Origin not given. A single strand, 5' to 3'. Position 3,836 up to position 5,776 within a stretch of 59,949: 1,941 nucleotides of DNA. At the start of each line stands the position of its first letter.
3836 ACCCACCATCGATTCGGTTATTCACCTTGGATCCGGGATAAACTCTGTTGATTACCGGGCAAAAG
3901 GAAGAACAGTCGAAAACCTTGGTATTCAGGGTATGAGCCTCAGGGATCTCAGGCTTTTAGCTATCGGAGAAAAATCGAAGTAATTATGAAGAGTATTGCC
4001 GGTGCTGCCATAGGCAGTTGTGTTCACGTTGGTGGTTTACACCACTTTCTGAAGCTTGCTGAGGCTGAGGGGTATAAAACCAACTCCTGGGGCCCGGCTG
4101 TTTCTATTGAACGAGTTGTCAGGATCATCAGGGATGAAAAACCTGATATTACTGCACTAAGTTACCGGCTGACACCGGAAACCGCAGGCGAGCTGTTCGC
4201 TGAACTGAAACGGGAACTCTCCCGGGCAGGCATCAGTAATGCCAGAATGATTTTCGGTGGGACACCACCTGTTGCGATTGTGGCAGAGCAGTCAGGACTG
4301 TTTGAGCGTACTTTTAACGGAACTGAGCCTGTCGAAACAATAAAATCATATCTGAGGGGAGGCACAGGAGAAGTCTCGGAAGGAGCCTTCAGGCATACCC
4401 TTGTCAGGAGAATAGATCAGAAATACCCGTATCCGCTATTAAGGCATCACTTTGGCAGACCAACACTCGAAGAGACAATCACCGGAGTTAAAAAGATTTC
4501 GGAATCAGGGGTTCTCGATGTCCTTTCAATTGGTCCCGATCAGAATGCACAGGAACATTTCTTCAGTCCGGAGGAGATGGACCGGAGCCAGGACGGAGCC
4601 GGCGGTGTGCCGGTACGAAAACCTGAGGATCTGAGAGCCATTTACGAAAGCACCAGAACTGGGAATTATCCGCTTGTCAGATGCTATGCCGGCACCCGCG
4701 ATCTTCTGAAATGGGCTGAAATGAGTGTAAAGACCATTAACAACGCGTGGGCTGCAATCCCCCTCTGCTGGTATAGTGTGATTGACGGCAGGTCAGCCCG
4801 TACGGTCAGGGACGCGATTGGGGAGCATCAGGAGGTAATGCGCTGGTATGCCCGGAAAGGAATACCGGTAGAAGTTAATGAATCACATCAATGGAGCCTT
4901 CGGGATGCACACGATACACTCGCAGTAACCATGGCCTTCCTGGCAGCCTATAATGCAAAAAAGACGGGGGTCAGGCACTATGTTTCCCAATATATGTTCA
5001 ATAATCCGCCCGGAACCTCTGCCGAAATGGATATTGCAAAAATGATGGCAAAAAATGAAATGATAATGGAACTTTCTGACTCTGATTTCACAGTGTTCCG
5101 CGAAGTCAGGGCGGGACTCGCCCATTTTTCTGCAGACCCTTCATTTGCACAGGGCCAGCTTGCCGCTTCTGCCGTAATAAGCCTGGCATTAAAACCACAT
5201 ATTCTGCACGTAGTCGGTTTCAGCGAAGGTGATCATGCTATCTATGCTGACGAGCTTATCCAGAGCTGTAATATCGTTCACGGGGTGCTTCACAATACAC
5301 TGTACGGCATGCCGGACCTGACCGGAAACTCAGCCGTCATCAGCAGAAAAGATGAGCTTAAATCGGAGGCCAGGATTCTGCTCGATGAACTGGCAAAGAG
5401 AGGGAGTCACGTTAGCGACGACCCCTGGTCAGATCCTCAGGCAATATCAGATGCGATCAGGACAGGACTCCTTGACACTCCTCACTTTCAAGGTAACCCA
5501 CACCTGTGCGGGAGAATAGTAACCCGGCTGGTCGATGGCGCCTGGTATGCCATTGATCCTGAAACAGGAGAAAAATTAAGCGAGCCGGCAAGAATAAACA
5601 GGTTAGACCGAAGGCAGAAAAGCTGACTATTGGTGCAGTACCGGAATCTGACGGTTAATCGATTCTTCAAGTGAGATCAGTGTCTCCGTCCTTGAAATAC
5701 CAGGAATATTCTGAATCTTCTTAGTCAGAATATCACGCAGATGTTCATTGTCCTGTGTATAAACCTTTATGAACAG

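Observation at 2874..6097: Coupled opine-dehydrogenase-like gene and fused B12-domain/mutase-barrel-like gene with CxHxxG, abutting an Lrp/AsnC regulator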

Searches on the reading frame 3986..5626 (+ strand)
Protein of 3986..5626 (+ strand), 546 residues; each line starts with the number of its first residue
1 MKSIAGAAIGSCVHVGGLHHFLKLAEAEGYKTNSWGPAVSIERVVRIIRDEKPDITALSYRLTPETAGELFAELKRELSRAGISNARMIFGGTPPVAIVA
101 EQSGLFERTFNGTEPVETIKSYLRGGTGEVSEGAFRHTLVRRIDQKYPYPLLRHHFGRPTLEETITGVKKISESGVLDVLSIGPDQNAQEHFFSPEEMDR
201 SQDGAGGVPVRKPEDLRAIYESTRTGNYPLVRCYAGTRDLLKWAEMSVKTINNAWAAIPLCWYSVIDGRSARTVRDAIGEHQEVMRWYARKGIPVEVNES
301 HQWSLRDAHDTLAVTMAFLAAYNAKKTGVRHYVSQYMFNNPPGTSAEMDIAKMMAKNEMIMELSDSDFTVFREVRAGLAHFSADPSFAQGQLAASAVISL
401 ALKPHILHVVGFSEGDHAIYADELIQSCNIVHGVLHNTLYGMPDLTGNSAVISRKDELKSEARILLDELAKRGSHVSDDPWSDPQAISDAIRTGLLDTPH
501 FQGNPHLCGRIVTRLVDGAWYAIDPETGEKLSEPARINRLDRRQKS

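Call 3: search_protein_families(library=pfam, proteins=[window:3986-5626:+], max_evalue=0.01)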
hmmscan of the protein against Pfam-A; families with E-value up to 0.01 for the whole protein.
window:3986-5626:+ (546 aa): 1 family
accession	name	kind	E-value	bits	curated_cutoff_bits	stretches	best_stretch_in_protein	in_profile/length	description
PF02310.24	B12-binding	-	7.4e-07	29.5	32.1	1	4-101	3-97/121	B12 binding domain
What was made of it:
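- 3986..4330 (+): N-terminal B12-binding Rossmann domain (aa 1-115), with no helical cap in front of it. Pfam PF02310 covers residues 4-101 (call 3).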

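Call 4: search_protein_families(library=ncbifam, proteins=[window:3986-5626:+], max_evalue=0.01)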
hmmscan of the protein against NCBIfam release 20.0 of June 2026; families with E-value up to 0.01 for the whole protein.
window:3986-5626:+ (546 aa): 1 family
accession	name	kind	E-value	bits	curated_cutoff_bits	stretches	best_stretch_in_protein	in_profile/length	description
NF047996.1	corrin_MtgC_2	exception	0.0014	18.2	370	1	23-100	111-187/212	glycine betaine-specific corrinoid protein MtgC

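Call 5: search_solved_structures(query=window:3986-5626:+, max_evalue=10, show_alignments=3)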
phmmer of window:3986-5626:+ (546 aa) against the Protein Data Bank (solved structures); distinct sequences matched with E-value up to 10: 3.
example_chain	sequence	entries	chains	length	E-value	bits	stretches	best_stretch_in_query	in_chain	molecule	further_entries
4jgi_A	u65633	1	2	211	0.014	17.1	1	7-117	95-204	Putative uncharacterized protein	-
7xcn_M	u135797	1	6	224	0.14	13.8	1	8-122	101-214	Trimethylamine methyltransferase corrinoid protein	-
2mux_A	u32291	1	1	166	1.5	10.4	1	277-378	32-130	Ubiquitin carboxyl-terminal hydrolase 25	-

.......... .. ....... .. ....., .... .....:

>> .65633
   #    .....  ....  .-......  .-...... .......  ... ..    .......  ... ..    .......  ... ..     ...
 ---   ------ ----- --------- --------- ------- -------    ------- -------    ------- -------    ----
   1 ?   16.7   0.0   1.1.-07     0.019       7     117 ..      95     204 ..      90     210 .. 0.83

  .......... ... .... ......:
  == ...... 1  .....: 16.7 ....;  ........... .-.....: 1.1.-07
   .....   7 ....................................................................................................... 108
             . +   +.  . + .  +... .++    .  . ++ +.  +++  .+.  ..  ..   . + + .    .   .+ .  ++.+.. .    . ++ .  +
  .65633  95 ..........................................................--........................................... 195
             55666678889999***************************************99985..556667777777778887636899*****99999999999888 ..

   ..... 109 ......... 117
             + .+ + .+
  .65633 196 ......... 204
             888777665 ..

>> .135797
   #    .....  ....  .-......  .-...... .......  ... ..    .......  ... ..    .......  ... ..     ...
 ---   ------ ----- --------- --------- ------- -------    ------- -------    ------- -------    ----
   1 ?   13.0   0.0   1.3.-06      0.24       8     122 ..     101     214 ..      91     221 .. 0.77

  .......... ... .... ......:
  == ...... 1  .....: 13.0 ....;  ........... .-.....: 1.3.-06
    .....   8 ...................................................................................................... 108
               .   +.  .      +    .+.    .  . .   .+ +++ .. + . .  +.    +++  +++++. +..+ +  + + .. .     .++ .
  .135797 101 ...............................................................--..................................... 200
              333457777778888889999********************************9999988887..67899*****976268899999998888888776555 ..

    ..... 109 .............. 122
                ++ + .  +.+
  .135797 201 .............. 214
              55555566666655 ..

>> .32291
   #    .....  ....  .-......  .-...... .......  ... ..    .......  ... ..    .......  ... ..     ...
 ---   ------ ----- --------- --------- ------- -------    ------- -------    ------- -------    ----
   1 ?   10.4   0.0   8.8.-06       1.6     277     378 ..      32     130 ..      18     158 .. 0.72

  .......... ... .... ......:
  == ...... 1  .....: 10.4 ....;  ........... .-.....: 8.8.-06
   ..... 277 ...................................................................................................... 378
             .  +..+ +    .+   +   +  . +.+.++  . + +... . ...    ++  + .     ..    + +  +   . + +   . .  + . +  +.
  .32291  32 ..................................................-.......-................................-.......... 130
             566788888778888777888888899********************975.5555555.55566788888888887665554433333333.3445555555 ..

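Call 6: find_homologous_proteins(query=window:3986-5626:+)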
Query window:3986-5626:+ (546 aa): 7688 proteins with E <= 0.001 among 8000 candidates; the best 120 are listed.
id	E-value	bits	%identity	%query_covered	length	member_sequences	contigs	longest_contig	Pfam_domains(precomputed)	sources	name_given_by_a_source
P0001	0.0e+0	1251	100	100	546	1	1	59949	PF02310.25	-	-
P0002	0.0e+0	1171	94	99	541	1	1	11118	PF02310.25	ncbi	ncbi:MAG: hypothetical protein R6W81_06430 [Bacteroidales bacterium]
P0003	0.0e+0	1170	94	99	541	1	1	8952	PF02310.25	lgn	-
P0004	0.0e+0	1167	94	99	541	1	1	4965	PF02310.25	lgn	-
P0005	0.0e+0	1156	93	99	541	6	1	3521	PF02310.25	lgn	-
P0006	0.0e+0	1094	88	99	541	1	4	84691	PF02310.25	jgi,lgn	jgi:hypothetical protein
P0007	1.3e-298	1009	79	99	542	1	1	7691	PF02310.25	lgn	-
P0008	4.8e-298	1007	79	99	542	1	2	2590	PF02310.25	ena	-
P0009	3.2e-297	1004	80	99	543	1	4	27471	PF02310.25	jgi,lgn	-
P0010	6.1e-297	1003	80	99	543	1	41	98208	PF02310.25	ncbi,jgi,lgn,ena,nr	ncbi:MAG TPA: hypothetical protein PKX27_11355 [Bacteroidales bacterium]|nr:hypothetical protein [Ba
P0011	2.2e-296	1002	79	99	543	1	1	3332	PF02310.25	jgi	-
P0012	4.5e-296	1001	79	99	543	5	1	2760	PF02310.25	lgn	-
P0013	5.7e-296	1000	79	99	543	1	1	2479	PF02310.25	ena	-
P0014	5.7e-296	1000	79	99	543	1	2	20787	PF02310.25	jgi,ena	-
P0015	7.2e-296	1000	82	98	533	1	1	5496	PF02310.25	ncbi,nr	ncbi:MAG TPA: methionine synthase, partial [Bacteroidales bacterium]|nr:methionine synthase [Bactero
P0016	3.0e-295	998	80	98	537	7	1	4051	PF02310.25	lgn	-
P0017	5.8e-295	997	79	99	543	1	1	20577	PF02310.25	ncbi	-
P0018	5.5e-294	994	79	99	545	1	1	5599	PF02310.25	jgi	jgi:methylmalonyl-CoA mutase cobalamin-binding subunit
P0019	6.6e-294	993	79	99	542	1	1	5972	PF02310.25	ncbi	-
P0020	1.1e-293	993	80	99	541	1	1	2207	PF02310.25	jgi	-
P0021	2.1e-293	992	80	99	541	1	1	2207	PF02310.25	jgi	-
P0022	2.3e-293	992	78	99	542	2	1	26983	PF02310.25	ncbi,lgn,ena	-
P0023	5.3e-293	990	79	99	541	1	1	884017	PF02310.25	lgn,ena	-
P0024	8.4e-293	990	79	99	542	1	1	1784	PF02310.25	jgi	jgi:methylmalonyl-CoA mutase cobalamin-binding subunit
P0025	1.3e-292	989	79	99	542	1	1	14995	PF02310.25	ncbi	-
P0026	1.9e-292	989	78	99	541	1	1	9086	PF02310.25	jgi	jgi:hypothetical protein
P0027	2.7e-292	988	78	99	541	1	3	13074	PF02310.25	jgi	jgi:hypothetical protein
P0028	3.5e-292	988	78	99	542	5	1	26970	PF02310.25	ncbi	-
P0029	8.8e-292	986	79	99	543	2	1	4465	PF02310.25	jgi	-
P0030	9.7e-292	986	78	99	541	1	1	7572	PF02310.25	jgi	jgi:hypothetical protein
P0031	9.1e-291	983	79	99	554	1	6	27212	PF02310.25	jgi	jgi:methylmalonyl-CoA mutase cobalamin-binding subunit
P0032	2.7e-290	982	77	99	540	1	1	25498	PF02310.25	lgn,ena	-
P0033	2.8e-290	982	78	99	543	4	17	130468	PF02310.25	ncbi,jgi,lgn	-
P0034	2.9e-290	981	79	99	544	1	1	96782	PF02310.25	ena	-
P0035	4.2e-290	981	78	99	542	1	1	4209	PF02310.25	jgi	jgi:methylmalonyl-CoA mutase cobalamin-binding subunit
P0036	4.8e-290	981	77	99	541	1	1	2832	PF02310.25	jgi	jgi:hypothetical protein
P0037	9.0e-290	980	77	99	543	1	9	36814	PF02310.25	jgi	jgi:methylmalonyl-CoA mutase cobalamin-binding subunit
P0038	3.4e-289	978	78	99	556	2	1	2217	PF02310.25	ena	-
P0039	4.6e-289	977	78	99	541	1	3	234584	PF02310.25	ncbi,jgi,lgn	jgi:hypothetical protein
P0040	1.2e-287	973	77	99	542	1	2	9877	PF02310.25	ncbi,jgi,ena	-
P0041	1.3e-287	973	77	99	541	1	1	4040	PF02310.25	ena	-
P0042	2.1e-287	972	77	98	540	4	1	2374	PF02310.25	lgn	-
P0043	6.4e-287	970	77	99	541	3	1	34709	PF02310.25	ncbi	-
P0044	1.3e-286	969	76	100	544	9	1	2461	PF02310.25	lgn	-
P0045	1.7e-286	969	77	99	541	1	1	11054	PF02310.25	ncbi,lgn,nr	ncbi:MAG: hypothetical protein JXN62_08970 [Bacteroidales bacterium]|nr:hypothetical protein [Bacter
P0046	3.0e-286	968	78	98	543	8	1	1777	PF02310.25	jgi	-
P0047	3.4e-286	968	76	99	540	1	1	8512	PF02310.25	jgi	-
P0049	9.4e-286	967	76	99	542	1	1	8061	PF02310.25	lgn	-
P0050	1.2e-285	966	77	99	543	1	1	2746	PF02310.25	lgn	-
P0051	1.3e-285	966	76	99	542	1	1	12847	PF02310.25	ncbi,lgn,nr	ncbi:MAG: methionine synthase [Bacteroidales bacterium]|nr:methionine synthase [Bacteroidales bacter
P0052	2.4e-285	965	77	99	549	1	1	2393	PF02310.25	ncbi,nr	ncbi:MAG: methionine synthase [Bacteroidia bacterium]|nr:MAG: methionine synthase [Bacteroidia bacte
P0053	3.0e-285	965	77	98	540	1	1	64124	PF02310.25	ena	-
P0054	3.1e-285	965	77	99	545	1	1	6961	PF02310.25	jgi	jgi:methylmalonyl-CoA mutase cobalamin-binding subunit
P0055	1.8e-284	962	76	99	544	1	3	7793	PF02310.25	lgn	-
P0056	2.4e-284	962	77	99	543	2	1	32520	PF02310.25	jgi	-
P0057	4.2e-284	961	76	99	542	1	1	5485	PF02310.25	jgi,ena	-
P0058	4.5e-284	961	76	99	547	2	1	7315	PF02310.25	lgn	-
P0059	2.1e-283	959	76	99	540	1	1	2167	PF02310.25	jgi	jgi:hypothetical protein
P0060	2.9e-283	958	76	99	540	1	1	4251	PF02310.25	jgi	jgi:hypothetical protein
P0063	3.8e-283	958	76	99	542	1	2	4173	PF02310.25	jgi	jgi:methylmalonyl-CoA mutase cobalamin-binding subunit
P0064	4.4e-283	958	77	99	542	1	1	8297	PF02310.25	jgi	jgi:B12 binding domain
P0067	2.8e-282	955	76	99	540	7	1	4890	PF02310.25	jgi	jgi:hypothetical protein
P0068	3.7e-282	955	75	99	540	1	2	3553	PF02310.25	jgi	jgi:hypothetical protein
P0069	7.0e-282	954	75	99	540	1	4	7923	PF02310.25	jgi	jgi:hypothetical protein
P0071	9.7e-282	953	75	99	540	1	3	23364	PF02310.25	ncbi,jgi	jgi:hypothetical protein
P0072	1.3e-281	953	75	99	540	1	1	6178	PF02310.25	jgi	jgi:hypothetical protein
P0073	1.8e-281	952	75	99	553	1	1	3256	PF02310.25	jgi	jgi:methylmalonyl-CoA mutase cobalamin-binding subunit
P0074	1.8e-281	952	75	99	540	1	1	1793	PF02310.25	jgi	jgi:hypothetical protein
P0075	1.8e-281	952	75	99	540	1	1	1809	PF02310.25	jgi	jgi:hypothetical protein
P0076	2.5e-281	952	76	99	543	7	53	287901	PF02310.25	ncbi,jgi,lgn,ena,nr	ncbi:MAG TPA: hypothetical protein PLO24_03910 [Bacteroidales bacterium]|nr:hypothetical protein [Ba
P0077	2.5e-281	952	75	99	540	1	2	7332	PF02310.25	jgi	jgi:hypothetical protein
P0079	1.7e-280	949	75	99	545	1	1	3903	PF02310.25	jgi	jgi:hypothetical protein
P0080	1.7e-280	949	75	99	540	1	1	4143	PF02310.25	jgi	jgi:hypothetical protein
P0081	2.4e-280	949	75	99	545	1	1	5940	PF02310.25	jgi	jgi:hypothetical protein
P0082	6.1e-280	947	75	99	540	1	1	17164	PF02310.25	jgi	jgi:methylmalonyl-CoA mutase cobalamin-binding subunit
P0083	8.1e-280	947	74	99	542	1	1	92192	PF02310.25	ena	-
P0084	8.4e-280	947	76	99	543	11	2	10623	PF02310.25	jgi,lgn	jgi:hypothetical protein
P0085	3.8e-279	945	75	99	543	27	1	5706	PF02310.25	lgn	-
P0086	1.8e-278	943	74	99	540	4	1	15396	PF02310.25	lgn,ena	-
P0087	1.8e-278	943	76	99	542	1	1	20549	PF02310.25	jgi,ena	-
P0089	1.5e-275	933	74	99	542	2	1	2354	PF02310.25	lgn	-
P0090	1.3e-274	930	76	98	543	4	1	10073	PF02310.25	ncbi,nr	ncbi:MAG: cobalamin B12-binding domain-containing protein [Bacteroidales bacterium]|nr:cobalamin B12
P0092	1.8e-274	929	75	99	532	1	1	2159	PF02310.25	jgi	jgi:hypothetical protein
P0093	1.8e-273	926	75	99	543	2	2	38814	PF02310.25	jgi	jgi:hypothetical protein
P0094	5.9e-273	924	74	99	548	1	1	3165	PF02310.25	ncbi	-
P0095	1.1e-272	923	74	100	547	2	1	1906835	PF02310.25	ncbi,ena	-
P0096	2.1e-272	922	73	98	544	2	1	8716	PF02310.25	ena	-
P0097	2.1e-271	919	73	99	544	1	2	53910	PF02310.25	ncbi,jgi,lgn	-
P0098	3.5e-271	918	73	99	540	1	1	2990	PF02310.25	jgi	jgi:hypothetical protein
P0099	6.9e-271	917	73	99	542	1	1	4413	PF02310.25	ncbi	ncbi:MAG: hypothetical protein ACUVTX_08790 [Bacteroidales bacterium]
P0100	1.9e-270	916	73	99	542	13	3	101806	PF02310.25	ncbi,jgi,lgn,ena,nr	ncbi:MAG TPA: hypothetical protein PL101_00505 [Bacteroidales bacterium]|nr:hypothetical protein [Ba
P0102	2.4e-270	916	74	99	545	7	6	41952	PF02310.25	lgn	-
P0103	1.5e-269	913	73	99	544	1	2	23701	PF02310.25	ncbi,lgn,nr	ncbi:MAG: cobalamin B12-binding domain-containing protein [Bacteroidales bacterium]|nr:cobalamin B12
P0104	2.3e-267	906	72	100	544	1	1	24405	PF02310.25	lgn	-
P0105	8.0e-267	904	72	99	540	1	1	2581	PF02310.25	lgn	-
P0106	9.1e-267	904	73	99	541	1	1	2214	PF02310.25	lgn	-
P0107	3.1e-266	902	72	98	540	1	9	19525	PF02310.25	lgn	-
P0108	6.6e-265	898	71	99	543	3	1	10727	PF02310.25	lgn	-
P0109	1.6e-264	896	71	100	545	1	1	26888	PF02310.25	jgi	jgi:methylmalonyl-CoA mutase cobalamin-binding subunit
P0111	1.3e-263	893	71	99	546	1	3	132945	PF02310.25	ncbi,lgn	-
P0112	1.9e-262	890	71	99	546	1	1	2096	PF02310.25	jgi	-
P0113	2.9e-262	889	71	99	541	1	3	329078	PF02310.25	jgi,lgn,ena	-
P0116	2.0e-260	883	71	99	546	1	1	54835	PF02310.25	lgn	-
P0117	2.2e-260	883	70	99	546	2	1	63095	PF02310.25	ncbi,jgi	-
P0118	1.3e-259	880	71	97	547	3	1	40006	PF02310.25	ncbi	-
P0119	3.8e-259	879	70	99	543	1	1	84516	PF02310.25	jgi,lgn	jgi:methylmalonyl-CoA mutase cobalamin-binding subunit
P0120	9.0e-258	874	69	99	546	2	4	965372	PF02310.25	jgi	jgi:methylmalonyl-CoA mutase cobalamin-binding subunit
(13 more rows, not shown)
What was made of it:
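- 3986..5626 (+): 546-aa fused B12-binding domain plus glutamate-mutase-E-like barrel protein. More than 7,600 homologues at the 90% clustering level (call 6).
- Some databases name family members 'methionine synthase' (call 6).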

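Call 10: search_solved_structures(query=A1, max_evalue=10, show_alignments=2)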
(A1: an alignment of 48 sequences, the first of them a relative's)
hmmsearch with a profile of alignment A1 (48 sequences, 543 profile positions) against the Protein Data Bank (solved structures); distinct sequences matched with E-value up to 10: 20.
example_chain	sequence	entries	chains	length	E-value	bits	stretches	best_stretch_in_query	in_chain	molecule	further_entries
4jgi_A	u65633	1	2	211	1.9e-07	33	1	3-105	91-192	Putative uncharacterized protein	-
7xcn_M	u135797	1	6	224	0.00017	23.3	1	12-104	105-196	Trimethylamine methyltransferase corrinoid protein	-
1y80_A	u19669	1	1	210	0.0046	18.6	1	14-105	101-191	Predicted cobalamin binding protein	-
1bmt_A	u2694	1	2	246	0.039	15.5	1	7-154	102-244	METHIONINE SYNTHASE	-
3bul_A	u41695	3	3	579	0.063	14.8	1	7-159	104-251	Methionine synthase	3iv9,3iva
1k7y_A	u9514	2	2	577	0.18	13.3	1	27-159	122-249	methionine synthase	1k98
4qrm_B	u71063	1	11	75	0.2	13.2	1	42-101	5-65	Flagellar motor switch protein FliG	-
3soh_B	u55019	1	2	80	0.2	13.2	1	42-102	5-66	Flagellar motor switch protein FliG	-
8jbs_A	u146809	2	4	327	0.28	12.7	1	14-94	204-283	Putative cobalamin binding protein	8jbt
8qwd_A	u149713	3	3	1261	0.48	11.9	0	113-150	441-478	ReChb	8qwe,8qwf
4fhr_B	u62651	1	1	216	0.52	11.8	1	43-125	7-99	Flagellar motor switch protein FliG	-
1lkv_X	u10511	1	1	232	0.58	11.6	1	43-124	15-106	FLAGELLAR MOTOR SWITCH PROTEIN FLIG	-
2yxb_A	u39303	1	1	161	0.69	11.4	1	22-130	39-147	Coenzyme B12-dependent mutase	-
1be1_A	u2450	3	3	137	0.75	11.3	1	2-98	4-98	GLUTAMATE MUTASE | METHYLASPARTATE MUTASE S CHAIN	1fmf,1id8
2fzl_A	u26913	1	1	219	0.85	11.1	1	109-178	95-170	DNA repair protein RAD25, XPB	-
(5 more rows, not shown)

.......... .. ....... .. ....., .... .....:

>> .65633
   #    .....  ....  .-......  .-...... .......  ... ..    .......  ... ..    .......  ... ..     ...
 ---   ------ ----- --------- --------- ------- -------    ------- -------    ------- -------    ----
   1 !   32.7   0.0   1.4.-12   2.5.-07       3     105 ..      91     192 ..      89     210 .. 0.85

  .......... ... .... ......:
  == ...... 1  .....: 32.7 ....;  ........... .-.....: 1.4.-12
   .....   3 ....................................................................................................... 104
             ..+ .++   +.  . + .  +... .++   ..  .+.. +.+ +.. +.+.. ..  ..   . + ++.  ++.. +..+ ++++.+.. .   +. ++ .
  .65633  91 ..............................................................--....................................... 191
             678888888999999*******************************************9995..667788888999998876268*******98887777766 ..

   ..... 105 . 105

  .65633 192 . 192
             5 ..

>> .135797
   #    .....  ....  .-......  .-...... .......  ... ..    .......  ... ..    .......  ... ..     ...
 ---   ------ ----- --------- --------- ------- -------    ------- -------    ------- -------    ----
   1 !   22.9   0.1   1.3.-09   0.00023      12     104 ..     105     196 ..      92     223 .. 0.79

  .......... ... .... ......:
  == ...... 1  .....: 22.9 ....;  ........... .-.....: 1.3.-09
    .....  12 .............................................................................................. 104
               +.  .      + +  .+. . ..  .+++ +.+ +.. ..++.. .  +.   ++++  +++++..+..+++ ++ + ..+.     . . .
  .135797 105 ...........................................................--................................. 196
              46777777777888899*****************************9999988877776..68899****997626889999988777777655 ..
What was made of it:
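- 3986..4330 (+): The family profile matches 4jgi, MttC, 1y80 and MetH (call 10).
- On Adenosylcobalamin glutamate mutase (GlmS+GlmE): They align to corrinoid proteins (calls 5, 10).
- Cys sits exactly where Asp sits in solved corrinoid proteins (calls 5, 10). The nearest sequence matches of the B12 domain are methyltransferase corrinoid proteins and MetH (calls 5, 10; NCBIfam MtgC, call 4).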

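Call 12: find_encoding_contigs(protein=P0120, flank=8000, max_places=3)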
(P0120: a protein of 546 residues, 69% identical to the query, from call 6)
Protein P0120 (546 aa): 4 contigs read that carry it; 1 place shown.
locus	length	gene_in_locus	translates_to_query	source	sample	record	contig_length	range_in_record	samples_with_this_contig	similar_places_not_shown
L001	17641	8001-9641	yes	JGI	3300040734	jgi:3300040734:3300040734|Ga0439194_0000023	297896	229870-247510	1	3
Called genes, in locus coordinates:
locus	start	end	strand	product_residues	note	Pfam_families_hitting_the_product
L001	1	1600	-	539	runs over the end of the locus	PF00115:COX1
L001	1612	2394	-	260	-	PF02630:SCO1-SenC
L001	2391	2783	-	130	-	-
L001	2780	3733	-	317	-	PF00034:Cytochrom_C (weak), PF13442:Cytochrome_CBB3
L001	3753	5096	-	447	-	PF03916:NrfD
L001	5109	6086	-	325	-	PF13247:Fer4_11, PF13237:Fer4_10 (weak), PF12838:Fer4_7 (weak), PF00037:Fer4 (weak), PF12797:Fer4_2 (weak), PF12837:Fer4_6 (weak), PF13237:Fer4_10 (weak), PF13247:Fer4_11 (weak), +2 more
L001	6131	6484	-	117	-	PF00403:HMA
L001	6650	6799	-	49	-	-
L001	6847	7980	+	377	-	PF01210:NAD_Gly3P_dh_N, PF02558:ApbA (weak), PF03446:NAD_binding_2 (weak), PF02317:Octopine_DH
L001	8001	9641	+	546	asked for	PF02310:B12-binding (weak)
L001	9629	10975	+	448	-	PF00733:Asn_synthase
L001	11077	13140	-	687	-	PF02897:Peptidase_S9_N, PF00326:Peptidase_S9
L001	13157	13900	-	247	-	-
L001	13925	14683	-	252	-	PF02544:Steroid_dh, PF06966:DUF1295 (weak)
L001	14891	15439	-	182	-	PF04191:PEMT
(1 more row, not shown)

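Call 13: find_encoding_contigs(protein=P0095, flank=8000, max_places=2)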
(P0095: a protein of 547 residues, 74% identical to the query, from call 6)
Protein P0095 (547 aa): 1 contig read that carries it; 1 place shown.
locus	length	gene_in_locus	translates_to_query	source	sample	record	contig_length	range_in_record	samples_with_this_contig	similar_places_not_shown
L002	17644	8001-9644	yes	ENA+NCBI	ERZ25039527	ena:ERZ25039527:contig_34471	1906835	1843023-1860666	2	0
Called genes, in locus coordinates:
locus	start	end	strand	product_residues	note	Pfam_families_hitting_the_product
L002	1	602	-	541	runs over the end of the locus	PF00115:COX1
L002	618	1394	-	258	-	PF02630:SCO1-SenC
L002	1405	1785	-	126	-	-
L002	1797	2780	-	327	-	PF00034:Cytochrom_C, PF13442:Cytochrome_CBB3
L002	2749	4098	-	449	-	PF03916:NrfD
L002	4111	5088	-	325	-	PF13237:Fer4_10 (weak), PF13247:Fer4_11, PF12838:Fer4_7 (weak), PF00037:Fer4 (weak), PF12797:Fer4_2 (weak), PF12837:Fer4_6 (weak), PF13237:Fer4_10 (weak), PF13247:Fer4_11 (weak), +2 more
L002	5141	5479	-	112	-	PF00403:HMA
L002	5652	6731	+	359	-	-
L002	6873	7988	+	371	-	PF01210:NAD_Gly3P_dh_N, PF02558:ApbA (weak), PF03446:NAD_binding_2 (weak), PF02317:Octopine_DH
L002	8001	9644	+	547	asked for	PF02310:B12-binding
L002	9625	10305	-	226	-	-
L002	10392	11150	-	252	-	PF02544:Steroid_dh, PF06966:DUF1295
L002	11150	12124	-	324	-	PF01073:3Beta_HSD, PF01370:Epimerase, PF02719:Polysacc_synt_2 (weak), PF04321:RmlD_sub_bind (weak), PF05368:NmrA, PF13460:NAD_binding_10, PF16363:GDP_Man_Dehyd, PF07993:NAD_binding_4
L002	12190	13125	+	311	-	PF07224:Chlorophyllase, PF12740:PETase, PF12146:Hydrolase_4 (faint)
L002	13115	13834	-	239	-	PF03888:MucB_RseB, PF17131:TP_0789-like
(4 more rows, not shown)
